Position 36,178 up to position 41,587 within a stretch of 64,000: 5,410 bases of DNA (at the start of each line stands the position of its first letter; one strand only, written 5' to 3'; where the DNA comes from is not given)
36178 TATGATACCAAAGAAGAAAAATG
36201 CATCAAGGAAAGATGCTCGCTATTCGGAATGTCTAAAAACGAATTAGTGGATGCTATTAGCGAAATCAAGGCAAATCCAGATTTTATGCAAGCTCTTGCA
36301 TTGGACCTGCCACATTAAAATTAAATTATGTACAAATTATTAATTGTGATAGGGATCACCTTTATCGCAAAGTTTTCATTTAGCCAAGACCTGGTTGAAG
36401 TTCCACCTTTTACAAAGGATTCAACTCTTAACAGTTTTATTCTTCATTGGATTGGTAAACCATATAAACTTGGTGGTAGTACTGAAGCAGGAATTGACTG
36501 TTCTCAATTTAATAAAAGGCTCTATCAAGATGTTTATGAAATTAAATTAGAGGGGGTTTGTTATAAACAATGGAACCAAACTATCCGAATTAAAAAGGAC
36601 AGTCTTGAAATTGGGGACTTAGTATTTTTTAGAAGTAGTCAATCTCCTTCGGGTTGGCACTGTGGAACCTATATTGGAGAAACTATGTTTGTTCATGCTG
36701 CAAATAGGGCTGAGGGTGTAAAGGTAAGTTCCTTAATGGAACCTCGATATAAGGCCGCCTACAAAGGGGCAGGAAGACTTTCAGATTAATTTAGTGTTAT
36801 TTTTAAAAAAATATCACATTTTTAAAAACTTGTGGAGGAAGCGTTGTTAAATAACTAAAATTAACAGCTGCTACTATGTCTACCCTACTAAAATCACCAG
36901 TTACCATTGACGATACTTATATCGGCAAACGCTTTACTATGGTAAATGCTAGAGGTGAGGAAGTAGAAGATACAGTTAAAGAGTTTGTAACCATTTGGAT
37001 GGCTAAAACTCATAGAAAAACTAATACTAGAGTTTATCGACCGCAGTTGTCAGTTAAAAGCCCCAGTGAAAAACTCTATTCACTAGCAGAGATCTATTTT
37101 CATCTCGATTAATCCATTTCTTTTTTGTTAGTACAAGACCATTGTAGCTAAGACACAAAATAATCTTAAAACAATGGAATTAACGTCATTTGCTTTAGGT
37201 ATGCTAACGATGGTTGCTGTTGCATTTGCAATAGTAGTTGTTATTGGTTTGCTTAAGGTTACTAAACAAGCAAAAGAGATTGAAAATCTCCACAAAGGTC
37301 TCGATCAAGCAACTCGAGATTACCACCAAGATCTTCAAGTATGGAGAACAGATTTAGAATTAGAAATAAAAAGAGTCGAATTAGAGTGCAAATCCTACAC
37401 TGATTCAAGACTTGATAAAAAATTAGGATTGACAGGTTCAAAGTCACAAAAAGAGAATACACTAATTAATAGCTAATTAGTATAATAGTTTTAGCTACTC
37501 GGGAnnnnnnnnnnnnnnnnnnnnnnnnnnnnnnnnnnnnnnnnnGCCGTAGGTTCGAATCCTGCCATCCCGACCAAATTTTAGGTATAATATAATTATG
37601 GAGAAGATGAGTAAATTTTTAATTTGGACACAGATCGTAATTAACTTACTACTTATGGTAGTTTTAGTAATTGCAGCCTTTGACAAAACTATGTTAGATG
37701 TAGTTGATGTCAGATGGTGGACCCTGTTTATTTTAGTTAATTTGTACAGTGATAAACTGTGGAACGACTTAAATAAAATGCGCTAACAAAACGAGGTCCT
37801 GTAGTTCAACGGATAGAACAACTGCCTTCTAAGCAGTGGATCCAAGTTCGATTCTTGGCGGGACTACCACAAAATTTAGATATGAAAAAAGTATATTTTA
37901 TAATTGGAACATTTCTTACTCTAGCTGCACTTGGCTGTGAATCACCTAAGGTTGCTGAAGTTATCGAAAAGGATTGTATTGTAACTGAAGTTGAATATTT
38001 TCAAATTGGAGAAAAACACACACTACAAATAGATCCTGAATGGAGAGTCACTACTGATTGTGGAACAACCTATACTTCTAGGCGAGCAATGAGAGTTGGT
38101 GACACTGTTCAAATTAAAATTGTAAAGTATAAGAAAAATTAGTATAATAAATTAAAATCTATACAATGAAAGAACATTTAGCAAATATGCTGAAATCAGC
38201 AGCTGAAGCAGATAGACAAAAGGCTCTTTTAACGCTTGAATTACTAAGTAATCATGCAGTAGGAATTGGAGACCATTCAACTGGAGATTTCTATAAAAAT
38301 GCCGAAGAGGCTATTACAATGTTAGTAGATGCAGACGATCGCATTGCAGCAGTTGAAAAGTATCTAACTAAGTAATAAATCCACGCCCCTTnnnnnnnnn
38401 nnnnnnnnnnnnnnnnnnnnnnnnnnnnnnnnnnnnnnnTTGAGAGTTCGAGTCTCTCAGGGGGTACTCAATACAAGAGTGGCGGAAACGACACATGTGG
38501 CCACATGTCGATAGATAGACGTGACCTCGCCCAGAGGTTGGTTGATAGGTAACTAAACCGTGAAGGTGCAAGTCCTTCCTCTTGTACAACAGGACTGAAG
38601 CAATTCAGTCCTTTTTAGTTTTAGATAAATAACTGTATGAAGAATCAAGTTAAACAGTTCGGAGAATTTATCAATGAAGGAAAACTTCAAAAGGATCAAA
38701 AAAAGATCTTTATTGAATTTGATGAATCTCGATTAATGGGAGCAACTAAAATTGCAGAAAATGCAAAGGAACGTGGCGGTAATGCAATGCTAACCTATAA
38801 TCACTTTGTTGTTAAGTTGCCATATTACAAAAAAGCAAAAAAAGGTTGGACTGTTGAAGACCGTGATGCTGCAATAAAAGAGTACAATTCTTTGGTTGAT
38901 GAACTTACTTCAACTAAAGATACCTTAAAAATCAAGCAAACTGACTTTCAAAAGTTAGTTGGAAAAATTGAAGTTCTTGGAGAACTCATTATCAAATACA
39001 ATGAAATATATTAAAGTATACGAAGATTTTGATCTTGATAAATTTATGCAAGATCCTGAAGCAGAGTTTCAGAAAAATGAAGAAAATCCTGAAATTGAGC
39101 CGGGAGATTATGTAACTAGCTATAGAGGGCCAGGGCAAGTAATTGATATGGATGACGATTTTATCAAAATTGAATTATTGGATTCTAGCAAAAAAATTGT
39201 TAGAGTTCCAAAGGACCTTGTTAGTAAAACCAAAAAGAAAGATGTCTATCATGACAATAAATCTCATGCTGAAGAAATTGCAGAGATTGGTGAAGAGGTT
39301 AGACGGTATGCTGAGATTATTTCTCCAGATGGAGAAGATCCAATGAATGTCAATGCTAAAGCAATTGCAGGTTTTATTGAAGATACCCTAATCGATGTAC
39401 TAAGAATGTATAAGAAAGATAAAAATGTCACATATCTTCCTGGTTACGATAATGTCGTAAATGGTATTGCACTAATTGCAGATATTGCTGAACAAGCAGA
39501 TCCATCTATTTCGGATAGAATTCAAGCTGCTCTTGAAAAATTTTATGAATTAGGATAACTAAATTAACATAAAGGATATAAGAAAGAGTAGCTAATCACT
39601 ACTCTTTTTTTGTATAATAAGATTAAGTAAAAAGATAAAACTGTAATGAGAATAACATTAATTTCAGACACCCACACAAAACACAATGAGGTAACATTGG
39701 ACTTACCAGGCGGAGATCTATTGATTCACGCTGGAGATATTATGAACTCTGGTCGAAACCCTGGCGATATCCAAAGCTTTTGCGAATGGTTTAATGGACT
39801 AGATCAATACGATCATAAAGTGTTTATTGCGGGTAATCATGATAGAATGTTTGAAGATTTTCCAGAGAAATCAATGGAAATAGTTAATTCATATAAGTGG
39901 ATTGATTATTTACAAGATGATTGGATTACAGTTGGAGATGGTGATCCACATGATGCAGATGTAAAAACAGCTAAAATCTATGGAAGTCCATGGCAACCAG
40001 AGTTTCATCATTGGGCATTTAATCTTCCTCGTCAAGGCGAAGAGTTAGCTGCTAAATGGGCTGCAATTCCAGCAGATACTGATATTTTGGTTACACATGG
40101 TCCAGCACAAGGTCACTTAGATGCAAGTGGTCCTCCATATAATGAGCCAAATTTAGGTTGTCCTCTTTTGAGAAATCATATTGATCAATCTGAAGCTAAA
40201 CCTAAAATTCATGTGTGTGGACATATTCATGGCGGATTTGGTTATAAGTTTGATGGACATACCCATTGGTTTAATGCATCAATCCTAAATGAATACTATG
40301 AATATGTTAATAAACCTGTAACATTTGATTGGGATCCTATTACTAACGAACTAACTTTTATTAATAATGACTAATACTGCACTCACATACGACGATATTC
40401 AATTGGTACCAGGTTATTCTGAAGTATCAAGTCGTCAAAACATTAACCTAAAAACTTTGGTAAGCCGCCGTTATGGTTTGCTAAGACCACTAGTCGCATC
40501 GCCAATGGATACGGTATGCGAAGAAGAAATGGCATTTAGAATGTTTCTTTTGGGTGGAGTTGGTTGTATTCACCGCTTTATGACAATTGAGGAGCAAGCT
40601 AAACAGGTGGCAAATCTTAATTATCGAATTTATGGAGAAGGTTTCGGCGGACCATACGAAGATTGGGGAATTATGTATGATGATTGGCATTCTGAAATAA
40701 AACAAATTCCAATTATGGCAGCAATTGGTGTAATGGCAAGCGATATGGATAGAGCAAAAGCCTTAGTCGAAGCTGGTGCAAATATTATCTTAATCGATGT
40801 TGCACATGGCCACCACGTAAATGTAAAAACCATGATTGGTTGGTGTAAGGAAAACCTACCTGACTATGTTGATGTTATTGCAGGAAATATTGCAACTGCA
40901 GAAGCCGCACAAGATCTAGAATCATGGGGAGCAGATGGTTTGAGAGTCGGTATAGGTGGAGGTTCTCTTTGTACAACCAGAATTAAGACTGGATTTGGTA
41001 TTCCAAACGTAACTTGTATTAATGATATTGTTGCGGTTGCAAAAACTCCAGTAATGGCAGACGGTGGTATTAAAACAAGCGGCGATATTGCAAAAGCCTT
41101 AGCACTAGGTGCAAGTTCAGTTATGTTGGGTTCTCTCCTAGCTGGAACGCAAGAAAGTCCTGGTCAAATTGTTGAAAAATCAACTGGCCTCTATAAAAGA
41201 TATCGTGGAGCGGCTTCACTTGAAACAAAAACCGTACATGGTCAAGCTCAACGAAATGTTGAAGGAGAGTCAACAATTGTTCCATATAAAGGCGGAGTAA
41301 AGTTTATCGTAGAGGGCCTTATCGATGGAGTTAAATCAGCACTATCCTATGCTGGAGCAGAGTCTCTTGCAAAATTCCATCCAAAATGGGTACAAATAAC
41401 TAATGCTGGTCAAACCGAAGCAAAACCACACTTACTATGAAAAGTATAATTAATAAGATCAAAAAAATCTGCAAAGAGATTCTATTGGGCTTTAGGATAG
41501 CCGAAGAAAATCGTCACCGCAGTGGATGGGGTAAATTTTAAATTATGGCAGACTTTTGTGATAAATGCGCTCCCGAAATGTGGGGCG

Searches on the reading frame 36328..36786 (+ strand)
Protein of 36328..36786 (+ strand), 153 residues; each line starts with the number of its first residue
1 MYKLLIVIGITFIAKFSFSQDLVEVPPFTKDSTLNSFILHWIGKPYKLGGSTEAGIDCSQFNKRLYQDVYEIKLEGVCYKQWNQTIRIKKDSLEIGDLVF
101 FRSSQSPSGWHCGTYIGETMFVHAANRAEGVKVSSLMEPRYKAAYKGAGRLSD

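Call 3: search_protein_families(library=pfam, proteins=[window:36328-36786:+], max_evalue=1)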
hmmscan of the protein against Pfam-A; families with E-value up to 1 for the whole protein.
window:36328-36786:+ (153 aa): 1 family
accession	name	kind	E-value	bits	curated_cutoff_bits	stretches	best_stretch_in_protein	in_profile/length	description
PF00877.26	NLPC_P60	-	2.9e-21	75.9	23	1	43-149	1-104/105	NlpC/P60 family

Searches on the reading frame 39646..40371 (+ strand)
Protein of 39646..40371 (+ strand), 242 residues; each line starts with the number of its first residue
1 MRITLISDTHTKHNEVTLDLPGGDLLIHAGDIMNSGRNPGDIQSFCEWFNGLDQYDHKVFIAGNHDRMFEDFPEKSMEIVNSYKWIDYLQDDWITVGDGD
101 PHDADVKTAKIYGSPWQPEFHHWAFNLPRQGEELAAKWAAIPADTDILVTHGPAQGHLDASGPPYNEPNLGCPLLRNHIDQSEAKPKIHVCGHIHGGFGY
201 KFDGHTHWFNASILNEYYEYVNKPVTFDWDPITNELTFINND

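Call 39: search_protein_families(library=pfam, proteins=[window:39646-40371:+], max_evalue=0.01)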
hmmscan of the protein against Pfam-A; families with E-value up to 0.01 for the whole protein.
window:39646-40371:+ (242 aa): 2 families
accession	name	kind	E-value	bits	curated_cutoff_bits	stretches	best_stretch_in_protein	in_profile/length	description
PF00149.33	Metallophos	-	4.3e-14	53.8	21.5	1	1-196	1-190/191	Calcineurin-like phosphoesterase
PF12850.12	Metallophos_2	-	5e-08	33.5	27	1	1-195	1-117/154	Calcineurin-like phosphoesterase superfamily domain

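Call 77: search_solved_structures(query=window:39646-40371:+, max_evalue=0.01)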
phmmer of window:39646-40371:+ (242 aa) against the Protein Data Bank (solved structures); distinct sequences matched with E-value up to 0.01: 3.
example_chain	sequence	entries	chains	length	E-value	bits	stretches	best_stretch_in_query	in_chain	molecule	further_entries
3rl4_A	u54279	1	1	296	1.1e-40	143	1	2-229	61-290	Metallophosphoesterase MPPED2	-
3rl3_A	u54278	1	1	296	2e-39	138.8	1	2-229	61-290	Metallophosphoesterase MPPED2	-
3rl5_A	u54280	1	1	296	1.5e-38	135.9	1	2-229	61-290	Metallophosphoesterase MPPED2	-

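Call 79: search_protein_families(library=phrogs, proteins=[window:39646-40371:+], max_evalue=0.001)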
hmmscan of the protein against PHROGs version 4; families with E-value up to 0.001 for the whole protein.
window:39646-40371:+ (242 aa): 2 families
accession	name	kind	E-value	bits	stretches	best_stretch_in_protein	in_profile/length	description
phrog_1649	-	other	3.2e-16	59.8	1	1-229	36-285/308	metallo-phosphoesterase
phrog_547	-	other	2.5e-05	24.5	0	23-87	73-129/245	phosphoesterase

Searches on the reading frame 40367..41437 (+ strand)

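Call 39: search_protein_families(library=pfam, proteins=[window:40367-41437:+], max_evalue=0.01)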
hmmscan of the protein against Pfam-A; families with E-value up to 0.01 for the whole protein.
window:40367-41437:+ (357 aa): 8 families
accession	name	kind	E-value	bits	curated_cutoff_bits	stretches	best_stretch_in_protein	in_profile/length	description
PF00478.31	IMPDH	-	9.4e-103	344.3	25.6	1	5-355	1-345/345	IMP dehydrogenase / GMP reductase domain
PF03060.21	NMO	-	2e-11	44.3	28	1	171-276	139-243/331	Nitronate monooxygenase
PF01070.24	FMN_dh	-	6.6e-10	39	24.9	1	169-256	220-303/350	FMN-dependent dehydrogenase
PF05690.20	ThiG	-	3e-06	27.2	23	1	204-263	153-212/247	Thiazole biosynthesis protein ThiG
PF00977.27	His_biosynth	-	2.6e-05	24.2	23.6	1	214-263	61-110/228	Histidine biosynthesis protein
PF01645.23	Glu_synthase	-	0.00053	19.7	20.4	1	226-256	275-305/369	Conserved region in glutamate synthase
PF04131.20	NanE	-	0.00064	19.4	27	1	127-259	54-177/192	Putative N-acetylmannosamine-6-phosphate epimerase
PF00224.27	PK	-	0.0057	16.2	30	0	112-162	2-52/328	Pyruvate kinase, barrel domain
